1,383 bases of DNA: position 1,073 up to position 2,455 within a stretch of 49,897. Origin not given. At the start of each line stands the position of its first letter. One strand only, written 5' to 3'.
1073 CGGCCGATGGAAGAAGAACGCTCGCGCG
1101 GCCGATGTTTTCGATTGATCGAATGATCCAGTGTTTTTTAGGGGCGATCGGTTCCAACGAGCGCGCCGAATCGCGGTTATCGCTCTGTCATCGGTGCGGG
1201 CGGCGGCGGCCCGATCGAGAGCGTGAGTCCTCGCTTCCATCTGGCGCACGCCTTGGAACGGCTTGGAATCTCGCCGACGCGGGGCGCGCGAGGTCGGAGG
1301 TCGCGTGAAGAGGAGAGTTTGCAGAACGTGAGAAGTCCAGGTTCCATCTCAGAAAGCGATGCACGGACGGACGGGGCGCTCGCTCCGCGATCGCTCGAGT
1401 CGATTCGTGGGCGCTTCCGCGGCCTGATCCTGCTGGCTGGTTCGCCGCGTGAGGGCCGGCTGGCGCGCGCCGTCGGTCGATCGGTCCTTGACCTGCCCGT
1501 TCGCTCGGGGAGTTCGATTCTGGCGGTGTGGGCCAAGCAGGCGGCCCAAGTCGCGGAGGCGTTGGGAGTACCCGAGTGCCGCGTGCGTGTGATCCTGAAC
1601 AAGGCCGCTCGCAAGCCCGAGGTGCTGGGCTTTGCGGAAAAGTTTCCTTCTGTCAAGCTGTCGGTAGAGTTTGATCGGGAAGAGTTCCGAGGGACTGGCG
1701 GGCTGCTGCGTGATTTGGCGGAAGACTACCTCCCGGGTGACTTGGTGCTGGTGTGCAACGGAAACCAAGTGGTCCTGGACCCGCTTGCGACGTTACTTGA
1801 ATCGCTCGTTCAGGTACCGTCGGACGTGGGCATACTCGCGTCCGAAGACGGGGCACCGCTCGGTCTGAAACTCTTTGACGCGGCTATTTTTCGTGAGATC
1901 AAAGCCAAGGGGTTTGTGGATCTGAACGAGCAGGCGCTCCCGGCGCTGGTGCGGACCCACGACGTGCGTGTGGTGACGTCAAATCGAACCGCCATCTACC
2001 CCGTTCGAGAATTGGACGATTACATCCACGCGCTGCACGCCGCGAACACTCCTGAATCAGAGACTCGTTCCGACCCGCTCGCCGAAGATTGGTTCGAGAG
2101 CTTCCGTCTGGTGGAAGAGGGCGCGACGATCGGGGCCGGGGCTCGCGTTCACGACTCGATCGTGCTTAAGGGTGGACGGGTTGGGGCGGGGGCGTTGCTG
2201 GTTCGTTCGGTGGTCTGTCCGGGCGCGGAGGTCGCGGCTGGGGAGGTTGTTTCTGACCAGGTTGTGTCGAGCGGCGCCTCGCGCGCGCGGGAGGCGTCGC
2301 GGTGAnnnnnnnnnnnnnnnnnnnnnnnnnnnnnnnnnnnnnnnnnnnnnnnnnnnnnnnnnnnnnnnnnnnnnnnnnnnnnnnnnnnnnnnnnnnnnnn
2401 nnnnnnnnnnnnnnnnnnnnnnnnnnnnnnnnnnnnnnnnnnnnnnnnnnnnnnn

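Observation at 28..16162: Exosortase/EpsI polysaccharide locus whose local cargo carries VPLP[PA]A rather than PEP signals, in a PVC-type genome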

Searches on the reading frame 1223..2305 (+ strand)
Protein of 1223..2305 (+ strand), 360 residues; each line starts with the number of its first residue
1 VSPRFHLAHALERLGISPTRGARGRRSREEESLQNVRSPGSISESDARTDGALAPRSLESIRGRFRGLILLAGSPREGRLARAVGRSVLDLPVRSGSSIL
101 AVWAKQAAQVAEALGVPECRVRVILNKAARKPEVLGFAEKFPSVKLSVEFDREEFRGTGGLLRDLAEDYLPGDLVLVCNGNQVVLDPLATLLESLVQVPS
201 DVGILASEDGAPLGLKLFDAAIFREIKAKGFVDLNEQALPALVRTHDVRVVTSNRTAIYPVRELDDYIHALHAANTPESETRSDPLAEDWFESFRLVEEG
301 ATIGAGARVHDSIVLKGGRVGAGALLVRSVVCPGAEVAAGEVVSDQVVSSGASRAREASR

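Call 4: search_protein_families(library=ncbifam, proteins=[window:1223-2305:+], max_evalue=0.01)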
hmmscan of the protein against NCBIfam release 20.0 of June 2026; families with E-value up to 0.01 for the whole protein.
window:1223-2305:+ (360 aa): 2 families
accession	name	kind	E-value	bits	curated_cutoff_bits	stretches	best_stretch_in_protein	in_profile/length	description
NF052502.1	man1P_GTase_Rv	exception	4.3e-09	35.7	440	1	297-353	267-323/352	mannose-1-phosphate guanylyltransferase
TIGR02091.1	glgC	equivalog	0.0091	15.1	424.9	0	296-351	299-353/364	glucose-1-phosphate adenylyltransferase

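Call 5: search_protein_families(library=pfam, proteins=[window:1223-2305:+], max_evalue=0.01)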
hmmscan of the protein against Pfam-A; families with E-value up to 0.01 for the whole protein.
window:1223-2305:+ (360 aa): 2 families
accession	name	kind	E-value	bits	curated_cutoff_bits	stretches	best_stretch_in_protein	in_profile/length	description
PF24894.1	Hexapep_GlmU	-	0.0027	18.3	23.3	1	299-349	23-72/104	GlmU-like, C-terminal hexapeptide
PF25084.1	LbH_EIF2B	-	0.0027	18.2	54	1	299-348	43-92/105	EIF2B subunit epsilon LbH domain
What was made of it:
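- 1223..2305 (+): Conserved NTP-transferase-like protein with a C-terminal left-handed beta-helix; start codon uncertain (1223, 1319 or 1430); its stop overlaps the exosortase start (GTGA). Weak LbH hits (calls 4, 5).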

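Call 10: find_encoding_contigs(protein=window:1223-2305:+, flank=10000, max_places=6)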
Protein window:1223-2305:+ (360 aa): no gene with exactly this product is on record in the collection.
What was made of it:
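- Tried and rejected: Look-up of the 360-aa product was not on record, because public calls use a later start (call 10).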

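Call 65: search_solved_structures(query=A5, max_evalue=1, show_alignments=1)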
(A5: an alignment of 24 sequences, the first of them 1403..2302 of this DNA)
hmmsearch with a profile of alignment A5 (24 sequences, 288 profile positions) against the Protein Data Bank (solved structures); distinct sequences matched with E-value up to 1: 15.
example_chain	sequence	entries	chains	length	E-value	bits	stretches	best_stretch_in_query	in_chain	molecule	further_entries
6caj_J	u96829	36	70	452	0.0011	21.6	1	233-285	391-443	Translation initiation factor eIF-2B subunit gamma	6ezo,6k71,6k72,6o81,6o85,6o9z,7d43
9y3p_I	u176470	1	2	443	0.0015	21.1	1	233-285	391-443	Translation initiation factor eIF2B subunit gamma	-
6ive_A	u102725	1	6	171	0.0043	19.6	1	236-280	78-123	Ferripyochelin-binding protein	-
7d72_A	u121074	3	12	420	0.0046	19.5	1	235-277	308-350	Mannose-1-phosphate guanyltransferase alpha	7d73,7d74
7whr_B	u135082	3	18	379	0.0054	19.3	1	236-274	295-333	Nucleotidyl transferase family protein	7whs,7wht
8yre_D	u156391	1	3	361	0.043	16.3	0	194-286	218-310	Mannose-1-phosphate guanylyltransferase 1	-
7x8j_A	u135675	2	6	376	0.044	16.3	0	194-286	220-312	Mannose-1-phosphate guanylyltransferase 1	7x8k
4m98_A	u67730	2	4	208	0.051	16.1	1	233-285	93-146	Pilin glycosylation protein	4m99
3mqg_A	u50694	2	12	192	0.093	15.3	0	234-282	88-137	Lipopolysaccharides biosynthesis acetyltransferase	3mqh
3vnp_A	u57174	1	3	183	0.17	14.4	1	233-279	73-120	Hypothetical conserved protein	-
5b04_E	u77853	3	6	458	0.18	14.3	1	232-286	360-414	Probable translation initiation factor eIF-2B subunit gamma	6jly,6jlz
9jyw_A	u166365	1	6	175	0.24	13.9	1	233-280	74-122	Gamma carbonic anhydrase family protein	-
9f5x_t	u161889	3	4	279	0.34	13.4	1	249-280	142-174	CAG2 - CA-like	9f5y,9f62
2mi2_A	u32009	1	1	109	0.65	12.5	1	185-239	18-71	Sec-independent protein translocase protein TatB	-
2eej_A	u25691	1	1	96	0.97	11.9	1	103-141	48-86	PDZ domain-containing protein 1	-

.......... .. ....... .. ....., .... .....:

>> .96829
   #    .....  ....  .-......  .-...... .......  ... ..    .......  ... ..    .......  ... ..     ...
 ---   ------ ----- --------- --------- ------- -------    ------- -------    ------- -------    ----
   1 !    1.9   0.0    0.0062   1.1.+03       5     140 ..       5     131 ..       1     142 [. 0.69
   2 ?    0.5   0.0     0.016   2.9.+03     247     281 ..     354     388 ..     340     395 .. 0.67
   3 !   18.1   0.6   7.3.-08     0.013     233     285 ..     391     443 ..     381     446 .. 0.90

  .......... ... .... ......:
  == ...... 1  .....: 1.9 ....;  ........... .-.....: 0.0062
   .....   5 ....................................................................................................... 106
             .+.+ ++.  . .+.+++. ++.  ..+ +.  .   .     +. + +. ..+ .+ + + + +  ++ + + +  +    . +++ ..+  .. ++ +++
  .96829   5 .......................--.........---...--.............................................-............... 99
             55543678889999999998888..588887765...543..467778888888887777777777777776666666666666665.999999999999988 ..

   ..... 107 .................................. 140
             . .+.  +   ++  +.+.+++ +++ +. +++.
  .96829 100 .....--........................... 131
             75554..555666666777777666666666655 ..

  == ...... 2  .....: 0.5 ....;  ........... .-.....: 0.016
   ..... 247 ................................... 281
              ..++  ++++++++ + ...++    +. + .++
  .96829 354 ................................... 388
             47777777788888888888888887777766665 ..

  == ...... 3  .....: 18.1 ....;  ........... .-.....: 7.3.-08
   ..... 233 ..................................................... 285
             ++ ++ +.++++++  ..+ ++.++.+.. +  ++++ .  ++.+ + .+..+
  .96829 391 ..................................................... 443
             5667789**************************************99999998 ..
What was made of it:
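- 1223..2305 (+): A profile of 24 homologues matches the LbH of eIF2B-gamma and GMPPA at E about 1e-3 (call 65).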

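Call 72: predict_structure(protein=window:1403-2302:+)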
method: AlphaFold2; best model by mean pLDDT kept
length: 300 residues; sequences in the alignment: 1
mean_pLDDT: 40.8   pTM: 0.28
mean pLDDT of the five models: 40.8, 40.2, 38.9, 38.6, 36.7
residues with pLDDT >= 90: 14; 70-90: 38; 50-70: 6; < 50: 242
segments of 3 or more residues with pLDDT < 50: 1-48, 50-234, 293-300
pLDDT, mean of each block of 10 residues (from residue 1): 21 26 23 31 46 44 35 27 29 24 25 39 36 25 27 27 30 28 31 30 38 32 28 51 84 84 87 89 84 41
secondary structure, 60 per line:
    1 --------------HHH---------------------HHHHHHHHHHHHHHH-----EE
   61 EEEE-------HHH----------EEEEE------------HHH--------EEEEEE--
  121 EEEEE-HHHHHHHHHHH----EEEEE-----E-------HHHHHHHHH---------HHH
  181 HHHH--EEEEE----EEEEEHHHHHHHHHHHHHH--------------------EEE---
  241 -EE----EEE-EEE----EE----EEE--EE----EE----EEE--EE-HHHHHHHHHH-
elements in order: H39-53 E59-64 E85-89 E113-118 E121-125 H127-137 E142-146 H160-168 H178-184 E187-191 E196-200 H201-214 E235-237 E248-250 E252-254 E265-267 E282-284 H290-299
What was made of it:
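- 1223..2305 (+): Only residues 240-290 are confident in the AF2 model (call 72).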
